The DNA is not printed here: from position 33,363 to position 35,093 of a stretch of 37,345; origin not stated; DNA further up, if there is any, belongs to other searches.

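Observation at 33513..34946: Eukaryote-like F-box + LRR protein: candidate mimic of SCF ubiquitin-ligase substrate adaptors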

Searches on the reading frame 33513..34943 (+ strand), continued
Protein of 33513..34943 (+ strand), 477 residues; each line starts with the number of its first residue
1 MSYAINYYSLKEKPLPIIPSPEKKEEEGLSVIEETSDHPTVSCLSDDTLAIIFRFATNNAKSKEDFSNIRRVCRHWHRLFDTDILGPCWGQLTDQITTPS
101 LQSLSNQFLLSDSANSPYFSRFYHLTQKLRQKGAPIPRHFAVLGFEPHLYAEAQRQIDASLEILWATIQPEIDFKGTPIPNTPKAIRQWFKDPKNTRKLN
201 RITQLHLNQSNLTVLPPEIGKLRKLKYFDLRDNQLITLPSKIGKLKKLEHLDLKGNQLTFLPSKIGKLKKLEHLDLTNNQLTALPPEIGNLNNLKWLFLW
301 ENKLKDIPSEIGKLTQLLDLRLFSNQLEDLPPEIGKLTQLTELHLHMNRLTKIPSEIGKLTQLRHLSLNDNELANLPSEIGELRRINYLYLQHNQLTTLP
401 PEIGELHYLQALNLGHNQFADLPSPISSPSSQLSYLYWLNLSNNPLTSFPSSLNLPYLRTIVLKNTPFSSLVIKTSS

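Call 10: search_protein_families(library=pfam, proteins=[P0002, P0006, P0009, P0020, P0024, P0025, P0037, P0053, P0056, P0070], max_evalue=1)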
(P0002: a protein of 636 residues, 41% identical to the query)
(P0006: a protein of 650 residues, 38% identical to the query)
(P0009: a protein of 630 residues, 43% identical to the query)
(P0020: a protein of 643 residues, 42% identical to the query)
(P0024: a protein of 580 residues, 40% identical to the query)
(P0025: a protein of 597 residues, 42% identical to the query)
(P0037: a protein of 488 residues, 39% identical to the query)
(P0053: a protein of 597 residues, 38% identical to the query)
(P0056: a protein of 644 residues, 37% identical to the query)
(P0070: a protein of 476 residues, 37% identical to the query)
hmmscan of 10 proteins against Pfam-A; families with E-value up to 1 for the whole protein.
P0002 (636 aa): 12 families
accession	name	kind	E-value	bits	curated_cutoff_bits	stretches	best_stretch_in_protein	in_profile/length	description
PF23598.1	LRR_14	-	6.5e-31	107.8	40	3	299-403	42-146/353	Leucine-rich repeat region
PF13855.12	LRR_8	-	1.8e-23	82.5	27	7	396-454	1-61/61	Leucine rich repeat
PF12799.13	LRR_4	-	1.5e-22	79.6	27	8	305-343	2-40/44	Leucine Rich repeats (2 copies)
PF00560.39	LRR_1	-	2.1e-18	62.9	20.6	5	420-441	1-23/23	Leucine Rich Repeat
PF23211.1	LRR_LRWD1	-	4.4e-09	36.8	28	3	411-483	34-104/190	Leucine-rich repeat and WD repeat-containing protein 1, LRR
PF25019.1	LRR_R13L1-DRL21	-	0.00012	22.4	27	2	249-289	84-125/127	R13L1/DRL21 LRRs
PF25013.1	LRR_Zer-1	-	0.0029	18.2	27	1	253-340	4-99/137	Zer-1-like, Leucine-rich repeats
PF24048.1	LRR_NXF1-5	-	0.0059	16.6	30.5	1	256-316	53-116/142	NXF1/2/3/5 leucine-rich repeat domain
PF23952.1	LRR_EndoS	-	0.1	13.3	27.9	0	330-429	19-116/116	Endo-beta-N-acetylglucosaminidase EndoS LRR domain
PF12937.12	F-box-like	-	0.17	12.1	24.3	0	46-79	8-36/47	F-box-like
PF14580.12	LRR_9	-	0.41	10.6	30.5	0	256-341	41-127/175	Leucine-rich repeat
PF24758.1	LRR_At5g56370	-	0.82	9.7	27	0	278-336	11-70/227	FBD-associated F-box protein At5g56370, LRR repeats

P0006 (650 aa): 11 families
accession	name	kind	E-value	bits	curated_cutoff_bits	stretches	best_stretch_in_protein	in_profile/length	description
PF23598.1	LRR_14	-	4.4e-33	114.9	40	4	293-393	42-142/353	Leucine-rich repeat region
PF13855.12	LRR_8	-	7.1e-29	99.8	27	5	437-494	2-61/61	Leucine rich repeat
PF12799.13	LRR_4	-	1.5e-23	82.7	27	5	460-492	2-33/44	Leucine Rich repeats (2 copies)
PF00560.39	LRR_1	-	1.5e-16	57.4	20.6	2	461-481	2-23/23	Leucine Rich Repeat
PF23211.1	LRR_LRWD1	-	3.2e-07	30.7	28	3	431-495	37-99/190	Leucine-rich repeat and WD repeat-containing protein 1, LRR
PF14580.12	LRR_9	-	9.1e-06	25.8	30.5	3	422-489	51-120/175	Leucine-rich repeat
PF25019.1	LRR_R13L1-DRL21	-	0.0011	19.3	27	1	297-349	68-122/127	R13L1/DRL21 LRRs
PF23286.1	LRR_13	-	0.048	13.8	30.1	0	432-472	126-166/210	Disease resistance protein RPS4B-like, leucine-rich repeats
PF24048.1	LRR_NXF1-5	-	0.1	12.6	30.5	0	435-503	53-125/142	NXF1/2/3/5 leucine-rich repeat domain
PF23952.1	LRR_EndoS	-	0.12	13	27.9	0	293-331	77-116/116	Endo-beta-N-acetylglucosaminidase EndoS LRR domain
PF22153.2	SelB_WH1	-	0.69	10.1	26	0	372-391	35-51/57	Elongation factor SelB, first winged-helix domain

P0009 (630 aa): 9 families
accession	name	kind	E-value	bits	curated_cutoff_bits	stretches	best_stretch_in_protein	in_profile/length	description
PF13855.12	LRR_8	-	6.1e-37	125.6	27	6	253-310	2-61/61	Leucine rich repeat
PF23598.1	LRR_14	-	3.3e-36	125.2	40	5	270-352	42-122/353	Leucine-rich repeat region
PF12799.13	LRR_4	-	5.7e-23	80.9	27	5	233-268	5-40/44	Leucine Rich repeats (2 copies)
PF00560.39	LRR_1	-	4.8e-20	67.8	20.6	3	253-274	1-23/23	Leucine Rich Repeat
PF23211.1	LRR_LRWD1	-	0.00026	21.2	28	1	225-285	12-74/190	Leucine-rich repeat and WD repeat-containing protein 1, LRR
PF14304.11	CSTF_C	-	0.0011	19.1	24.3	0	280-293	13-26/41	Transcription termination and cleavage factor C-terminal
PF01152.27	Bac_globin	-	0.25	12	21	1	159-198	63-103/121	Bacterial-like globin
PF15137.11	ECPIP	-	0.47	10.5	27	0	309-380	62-132/218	Exosomal polycystin 1 interacting protein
PF25019.1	LRR_R13L1-DRL21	-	0.99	9.8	27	0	368-420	70-124/127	R13L1/DRL21 LRRs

P0020 (643 aa): 12 families
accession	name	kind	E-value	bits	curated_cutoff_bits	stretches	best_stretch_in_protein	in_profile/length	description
PF23598.1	LRR_14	-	1.1e-31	110.3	40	4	288-368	42-120/353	Leucine-rich repeat region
PF13855.12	LRR_8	-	7.9e-30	102.9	27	5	247-305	1-61/61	Leucine rich repeat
PF12799.13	LRR_4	-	1.4e-24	86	27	8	339-378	1-40/44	Leucine Rich repeats (2 copies)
PF00560.39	LRR_1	-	6.6e-24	79.3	20.6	2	432-452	1-22/23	Leucine Rich Repeat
PF23211.1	LRR_LRWD1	-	1.7e-11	44.6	28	4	220-283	12-77/190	Leucine-rich repeat and WD repeat-containing protein 1, LRR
PF00646.38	F-box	-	2.1e-05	24.7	20.5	1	36-80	1-40/43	F-box domain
PF12937.12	F-box-like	-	4.9e-05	23.5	24.3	1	36-77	1-37/47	F-box-like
PF23952.1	LRR_EndoS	-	8.6e-05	23.2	27.9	0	216-257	74-116/116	Endo-beta-N-acetylglucosaminidase EndoS LRR domain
PF25019.1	LRR_R13L1-DRL21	-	0.00039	20.8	27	1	317-368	70-123/127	R13L1/DRL21 LRRs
PF24048.1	LRR_NXF1-5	-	0.0016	18.4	30.5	1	289-366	50-132/142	NXF1/2/3/5 leucine-rich repeat domain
PF25013.1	LRR_Zer-1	-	0.072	13.7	27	0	245-304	6-65/137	Zer-1-like, Leucine-rich repeats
PF14465.12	NFRKB_winged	-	0.11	13.2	22.2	1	520-571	4-52/103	NFRKB Winged Helix-like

P0024 (580 aa): 11 families
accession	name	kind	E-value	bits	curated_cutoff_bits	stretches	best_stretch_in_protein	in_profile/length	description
PF23598.1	LRR_14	-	1.2e-29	103.6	40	3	289-369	42-120/353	Leucine-rich repeat region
PF13855.12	LRR_8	-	3.1e-27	94.6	27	4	295-352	2-61/61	Leucine rich repeat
PF12799.13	LRR_4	-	7.3e-24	83.7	27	6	249-287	2-40/44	Leucine Rich repeats (2 copies)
PF00560.39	LRR_1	-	2.9e-21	71.4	20.6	2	388-408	2-23/23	Leucine Rich Repeat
PF23211.1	LRR_LRWD1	-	5.5e-07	29.9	28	2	222-306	13-98/190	Leucine-rich repeat and WD repeat-containing protein 1, LRR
PF14580.12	LRR_9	-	3.4e-06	27.2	30.5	2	252-354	23-127/175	Leucine-rich repeat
PF25019.1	LRR_R13L1-DRL21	-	0.00048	20.5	27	2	315-371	70-125/127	R13L1/DRL21 LRRs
PF14304.11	CSTF_C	-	0.0036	17.4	24.3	0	253-266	13-26/41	Transcription termination and cleavage factor C-terminal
PF11123.14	DNA_Packaging_2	-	0.0079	16.7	27.5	0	278-298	39-59/79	DNA packaging protein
PF13516.12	LRR_6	-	0.015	15.7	23.4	0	274-284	6-16/24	Leucine Rich repeat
PF00646.38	F-box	-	0.09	13.2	20.5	1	60-82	19-41/43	F-box domain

P0025 (597 aa): 7 families
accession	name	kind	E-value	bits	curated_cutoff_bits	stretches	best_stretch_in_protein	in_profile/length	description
PF23598.1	LRR_14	-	3.2e-32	112.1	40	4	310-389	42-119/353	Leucine-rich repeat region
PF13855.12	LRR_8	-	6.7e-27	93.5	27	5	270-327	2-61/61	Leucine rich repeat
PF12799.13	LRR_4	-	4.1e-19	68.6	27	6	293-331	2-40/44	Leucine Rich repeats (2 copies)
PF00560.39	LRR_1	-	1.5e-15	54.4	20.6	2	339-360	1-23/23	Leucine Rich Repeat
PF23211.1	LRR_LRWD1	-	2.5e-06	27.8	28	4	242-327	15-98/190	Leucine-rich repeat and WD repeat-containing protein 1, LRR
PF24048.1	LRR_NXF1-5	-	0.0031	17.5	30.5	1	255-329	43-118/142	NXF1/2/3/5 leucine-rich repeat domain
PF25019.1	LRR_R13L1-DRL21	-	0.011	16.1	27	2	269-324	69-126/127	R13L1/DRL21 LRRs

P0037 (488 aa): 12 families
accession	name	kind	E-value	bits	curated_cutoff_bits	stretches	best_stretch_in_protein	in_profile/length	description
PF12799.13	LRR_4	-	1.7e-29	101.6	27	5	308-345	3-40/44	Leucine Rich repeats (2 copies)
PF23598.1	LRR_14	-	1.2e-28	100.3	40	4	218-314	26-122/353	Leucine-rich repeat region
PF13855.12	LRR_8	-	5.3e-27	93.8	27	5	330-387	2-61/61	Leucine rich repeat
PF00560.39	LRR_1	-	8.8e-19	64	20.6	4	262-282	2-23/23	Leucine Rich Repeat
PF23211.1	LRR_LRWD1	-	2e-09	37.9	28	3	210-272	12-76/190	Leucine-rich repeat and WD repeat-containing protein 1, LRR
PF12937.12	F-box-like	-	2.6e-06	27.6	24.3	1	49-86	1-36/47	F-box-like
PF14304.11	CSTF_C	-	8e-05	22.7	24.3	0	357-370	13-26/41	Transcription termination and cleavage factor C-terminal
PF00646.38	F-box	-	0.0015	18.8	20.5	1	49-87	1-37/43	F-box domain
PF13516.12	LRR_6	-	0.0056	17.1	23.4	1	330-342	4-16/24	Leucine Rich repeat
PF23286.1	LRR_13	-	0.0084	16.3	30.1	0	308-344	132-169/210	Disease resistance protein RPS4B-like, leucine-rich repeats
PF25019.1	LRR_R13L1-DRL21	-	0.067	13.5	27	0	308-361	71-126/127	R13L1/DRL21 LRRs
PF24048.1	LRR_NXF1-5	-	0.19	11.7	30.5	1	328-377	53-104/142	NXF1/2/3/5 leucine-rich repeat domain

P0053 (597 aa): 12 families
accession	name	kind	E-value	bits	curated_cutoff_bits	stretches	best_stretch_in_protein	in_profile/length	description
PF13855.12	LRR_8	-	1.5e-28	98.7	27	6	267-324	2-61/61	Leucine rich repeat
PF23598.1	LRR_14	-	1.9e-23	83.2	40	3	285-365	43-121/353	Leucine-rich repeat region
PF12799.13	LRR_4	-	2.8e-23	81.8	27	6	291-328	3-41/44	Leucine Rich repeats (2 copies)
PF00560.39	LRR_1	-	1.8e-19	66.1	20.6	3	267-288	1-23/23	Leucine Rich Repeat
PF23211.1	LRR_LRWD1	-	4.1e-10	40.1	28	3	305-372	35-100/190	Leucine-rich repeat and WD repeat-containing protein 1, LRR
PF25019.1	LRR_R13L1-DRL21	-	3.2e-05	24.3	27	3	267-319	70-124/127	R13L1/DRL21 LRRs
PF23952.1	LRR_EndoS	-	0.00054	20.6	27.9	0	213-253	75-116/116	Endo-beta-N-acetylglucosaminidase EndoS LRR domain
PF24048.1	LRR_NXF1-5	-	0.0053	16.8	30.5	0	238-278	75-116/142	NXF1/2/3/5 leucine-rich repeat domain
PF00646.38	F-box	-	0.0088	16.4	20.5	1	30-73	1-39/43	F-box domain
PF13516.12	LRR_6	-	0.013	16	23.4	0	245-256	5-16/24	Leucine Rich repeat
PF23286.1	LRR_13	-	0.14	12.2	30.1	0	263-304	127-169/210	Disease resistance protein RPS4B-like, leucine-rich repeats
PF12937.12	F-box-like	-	0.16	12.2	24.3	1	35-71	6-37/47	F-box-like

P0056 (644 aa): 11 families
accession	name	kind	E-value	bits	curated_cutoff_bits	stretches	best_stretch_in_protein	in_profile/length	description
PF13855.12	LRR_8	-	2e-36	124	27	5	324-380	3-61/61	Leucine rich repeat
PF23598.1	LRR_14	-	2.8e-27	95.8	40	3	207-302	47-142/353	Leucine-rich repeat region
PF12799.13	LRR_4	-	3.8e-24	84.6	27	5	346-384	2-40/44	Leucine Rich repeats (2 copies)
PF00560.39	LRR_1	-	7.3e-22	73.2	20.6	4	346-367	1-23/23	Leucine Rich Repeat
PF23211.1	LRR_LRWD1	-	3e-09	37.3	28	3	211-295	25-105/190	Leucine-rich repeat and WD repeat-containing protein 1, LRR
PF23286.1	LRR_13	-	1.7e-07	31.6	30.1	1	232-385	5-171/210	Disease resistance protein RPS4B-like, leucine-rich repeats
PF14580.12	LRR_9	-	1.7e-07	31.4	30.5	3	355-431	29-105/175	Leucine-rich repeat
PF24048.1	LRR_NXF1-5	-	9e-07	29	30.5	2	366-408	52-97/142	NXF1/2/3/5 leucine-rich repeat domain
PF25019.1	LRR_R13L1-DRL21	-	0.00076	19.8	27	2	316-376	63-125/127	R13L1/DRL21 LRRs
PF13516.12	LRR_6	-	0.0047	17.3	23.4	1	368-382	3-17/24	Leucine Rich repeat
PF13306.12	LRR_5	-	0.074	13.4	27.7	0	342-408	31-95/127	BspA type Leucine rich repeat region (6 copies)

P0070 (476 aa): 11 families
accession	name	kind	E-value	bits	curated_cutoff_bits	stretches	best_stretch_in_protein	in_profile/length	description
PF13855.12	LRR_8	-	4.2e-32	110.1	27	5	367-423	3-61/61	Leucine rich repeat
PF12799.13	LRR_4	-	1.5e-28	98.6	27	7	251-289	2-40/44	Leucine Rich repeats (2 copies)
PF23598.1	LRR_14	-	2.2e-26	92.9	40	3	269-351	43-123/353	Leucine-rich repeat region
PF00560.39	LRR_1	-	4.7e-21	70.8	20.6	4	251-272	1-23/23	Leucine Rich Repeat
PF23211.1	LRR_LRWD1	-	9.3e-09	35.7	28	2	315-398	15-96/190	Leucine-rich repeat and WD repeat-containing protein 1, LRR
PF14580.12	LRR_9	-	2.3e-06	27.7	30.5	2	277-339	23-84/175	Leucine-rich repeat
PF12937.12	F-box-like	-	0.00018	21.6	24.3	1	43-82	2-36/47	F-box-like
PF13516.12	LRR_6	-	0.0014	19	23.4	0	252-262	5-15/24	Leucine Rich repeat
PF25019.1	LRR_R13L1-DRL21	-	0.0022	18.4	27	0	342-396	69-125/127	R13L1/DRL21 LRRs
PF24048.1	LRR_NXF1-5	-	0.048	13.7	30.5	0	305-379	43-118/142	NXF1/2/3/5 leucine-rich repeat domain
PF21556.3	AceES-2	-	0.17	13.3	27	1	95-131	60-96/102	Excretory-secretory protein 2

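Call 29: search_protein_families(library=pfam, alignment_id=A2, max_evalue=0.01)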
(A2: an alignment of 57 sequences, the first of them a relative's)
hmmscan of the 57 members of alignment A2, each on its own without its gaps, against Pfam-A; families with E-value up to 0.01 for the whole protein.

A. member 1, P0001 (477 aa): 8 families
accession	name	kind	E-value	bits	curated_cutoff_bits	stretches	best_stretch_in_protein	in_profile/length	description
PF23598.1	LRR_14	-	1.2e-41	143.1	40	4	265-369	43-147/353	Leucine-rich repeat region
PF12799.13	LRR_4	-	6.8e-36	121.9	27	6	246-285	1-40/44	Leucine Rich repeats (2 copies)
PF13855.12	LRR_8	-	3.6e-31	107.2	27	4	201-258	2-61/61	Leucine rich repeat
PF00560.39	LRR_1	-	6.4e-25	82.3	20.6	0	270-291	1-23/23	Leucine Rich Repeat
PF23211.1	LRR_LRWD1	-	4.7e-12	46.5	28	1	244-309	14-81/190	Leucine-rich repeat and WD repeat-containing protein 1, LRR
PF25019.1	LRR_R13L1-DRL21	-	5.2e-08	33.3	27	0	246-299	69-124/127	R13L1/DRL21 LRRs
PF13516.12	LRR_6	-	0.00038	20.7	23.4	0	269-282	3-16/24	Leucine Rich repeat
PF17126.11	RsmF_methylt_CI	-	0.00065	20.1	27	0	203-227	12-36/61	RsmF rRNA methyltransferase first C-terminal domain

B. families by the number of members that match (of 57 scanned): 21 families
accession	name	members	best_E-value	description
PF13855.12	LRR_8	56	1.5e-45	Leucine rich repeat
PF12799.13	LRR_4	56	1.1e-39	Leucine Rich repeats (2 copies)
PF23598.1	LRR_14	53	1.5e-46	Leucine-rich repeat region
PF00560.39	LRR_1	53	6.4e-25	Leucine Rich Repeat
PF23211.1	LRR_LRWD1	51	1.4e-16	Leucine-rich repeat and WD repeat-containing protein 1, LRR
PF12937.12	F-box-like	22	7.2e-09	F-box-like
PF25019.1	LRR_R13L1-DRL21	22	5.2e-08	R13L1/DRL21 LRRs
PF23286.1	LRR_13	18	2.4e-08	Disease resistance protein RPS4B-like, leucine-rich repeats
PF24048.1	LRR_NXF1-5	16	9e-07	NXF1/2/3/5 leucine-rich repeat domain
PF00646.38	F-box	15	2.1e-05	F-box domain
PF14580.12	LRR_9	13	1.1e-10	Leucine-rich repeat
PF23952.1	LRR_EndoS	10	3.7e-06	Endo-beta-N-acetylglucosaminidase EndoS LRR domain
PF13516.12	LRR_6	8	4.8e-07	Leucine Rich repeat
PF25013.1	LRR_Zer-1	5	0.00067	Zer-1-like, Leucine-rich repeats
PF14304.11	CSTF_C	3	8e-05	Transcription termination and cleavage factor C-terminal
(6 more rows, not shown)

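Call 33: list_cluster_members(proteins=[P0001, P0009, P0020, P0024, P0025, P0053, P0056, P0070, P0077, P0004])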
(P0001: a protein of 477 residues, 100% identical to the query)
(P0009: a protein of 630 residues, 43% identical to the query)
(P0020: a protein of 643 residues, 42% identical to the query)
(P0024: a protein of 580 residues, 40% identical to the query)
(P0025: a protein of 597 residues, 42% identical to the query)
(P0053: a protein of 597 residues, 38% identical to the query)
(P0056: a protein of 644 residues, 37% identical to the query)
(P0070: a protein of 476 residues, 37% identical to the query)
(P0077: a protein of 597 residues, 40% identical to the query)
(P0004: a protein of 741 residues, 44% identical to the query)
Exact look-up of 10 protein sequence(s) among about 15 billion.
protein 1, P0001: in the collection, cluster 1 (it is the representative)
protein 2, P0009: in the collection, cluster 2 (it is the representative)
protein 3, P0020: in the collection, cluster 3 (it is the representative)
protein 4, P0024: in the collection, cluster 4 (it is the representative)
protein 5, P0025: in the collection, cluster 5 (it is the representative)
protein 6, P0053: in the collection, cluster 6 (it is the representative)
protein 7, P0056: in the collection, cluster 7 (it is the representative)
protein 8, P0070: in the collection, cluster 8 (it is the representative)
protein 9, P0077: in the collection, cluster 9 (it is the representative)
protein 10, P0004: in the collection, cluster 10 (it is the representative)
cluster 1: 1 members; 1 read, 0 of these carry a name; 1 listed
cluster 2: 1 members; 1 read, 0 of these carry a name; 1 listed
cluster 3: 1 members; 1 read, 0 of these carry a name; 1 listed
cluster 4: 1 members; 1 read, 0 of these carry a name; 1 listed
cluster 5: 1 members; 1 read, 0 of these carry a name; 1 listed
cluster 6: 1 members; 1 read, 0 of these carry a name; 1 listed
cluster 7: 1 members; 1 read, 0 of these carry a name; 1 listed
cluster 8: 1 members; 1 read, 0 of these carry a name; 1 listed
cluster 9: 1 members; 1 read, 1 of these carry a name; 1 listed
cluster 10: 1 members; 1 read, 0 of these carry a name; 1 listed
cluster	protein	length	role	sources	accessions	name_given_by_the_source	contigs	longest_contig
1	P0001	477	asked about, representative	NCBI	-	-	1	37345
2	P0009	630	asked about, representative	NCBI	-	-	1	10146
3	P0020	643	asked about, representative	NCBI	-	-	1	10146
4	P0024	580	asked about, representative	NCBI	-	-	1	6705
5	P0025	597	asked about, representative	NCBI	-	-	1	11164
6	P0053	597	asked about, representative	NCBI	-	-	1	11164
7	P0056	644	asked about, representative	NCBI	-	-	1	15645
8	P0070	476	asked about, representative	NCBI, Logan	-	-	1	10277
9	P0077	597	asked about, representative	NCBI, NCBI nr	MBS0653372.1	MAG: leucine-rich repeat domain-containing protein [Verrucomicrobia bacterium] | leucine-rich repeat domain-containing protein [Verrucomicrobiota bacterium]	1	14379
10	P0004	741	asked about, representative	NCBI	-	-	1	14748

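Call 34: find_encoding_contigs(protein=P0020, flank=10000, max_places=3)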
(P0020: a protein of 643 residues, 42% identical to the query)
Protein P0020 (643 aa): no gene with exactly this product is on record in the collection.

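Call 35: find_encoding_contigs(protein=P0025, flank=10000, max_places=3)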
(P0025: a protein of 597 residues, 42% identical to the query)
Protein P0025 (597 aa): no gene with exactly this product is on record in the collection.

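Call 36: find_encoding_contigs(protein=P0006, flank=10000, max_places=3)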
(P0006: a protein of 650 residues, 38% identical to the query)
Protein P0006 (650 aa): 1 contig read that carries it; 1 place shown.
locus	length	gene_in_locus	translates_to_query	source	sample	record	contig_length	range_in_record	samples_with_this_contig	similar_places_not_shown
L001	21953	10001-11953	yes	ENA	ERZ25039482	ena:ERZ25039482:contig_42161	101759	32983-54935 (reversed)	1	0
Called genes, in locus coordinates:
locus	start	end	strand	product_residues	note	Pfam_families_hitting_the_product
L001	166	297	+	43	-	-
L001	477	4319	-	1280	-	-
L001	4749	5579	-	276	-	-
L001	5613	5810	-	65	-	PF01535:PPR (faint), PF13432:TPR_16 (faint), PF14559:TPR_19 (faint)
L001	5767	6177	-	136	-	-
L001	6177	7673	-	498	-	PF07719:TPR_2 (faint), PF13181:TPR_8 (faint), PF13428:TPR_14 (faint), PF13432:TPR_16 (faint), PF01535:PPR (faint), PF00515:TPR_1 (faint), PF12854:PPR_1 (faint), PF13041:PPR_2 (faint), +2 more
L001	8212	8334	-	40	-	-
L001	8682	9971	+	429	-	PF00560:LRR_1 (faint), PF12799:LRR_4 (faint), PF13855:LRR_8, PF23211:LRR_LRWD1 (faint), PF23598:LRR_14, PF13855:LRR_8, PF23598:LRR_14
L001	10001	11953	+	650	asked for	PF00560:LRR_1 (faint), PF23598:LRR_14, PF13855:LRR_8 (weak), PF23598:LRR_14, PF13855:LRR_8, PF23598:LRR_14, PF13855:LRR_8, PF23598:LRR_14, +3 more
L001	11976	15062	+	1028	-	PF12799:LRR_4 (weak), PF23598:LRR_14, PF23598:LRR_14, PF12799:LRR_4, PF13855:LRR_8, PF23598:LRR_14, PF13855:LRR_8, PF23598:LRR_14, +4 more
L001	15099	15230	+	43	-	-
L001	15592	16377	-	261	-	-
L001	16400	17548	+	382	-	PF01384:PHO4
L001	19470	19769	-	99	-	-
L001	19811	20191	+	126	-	-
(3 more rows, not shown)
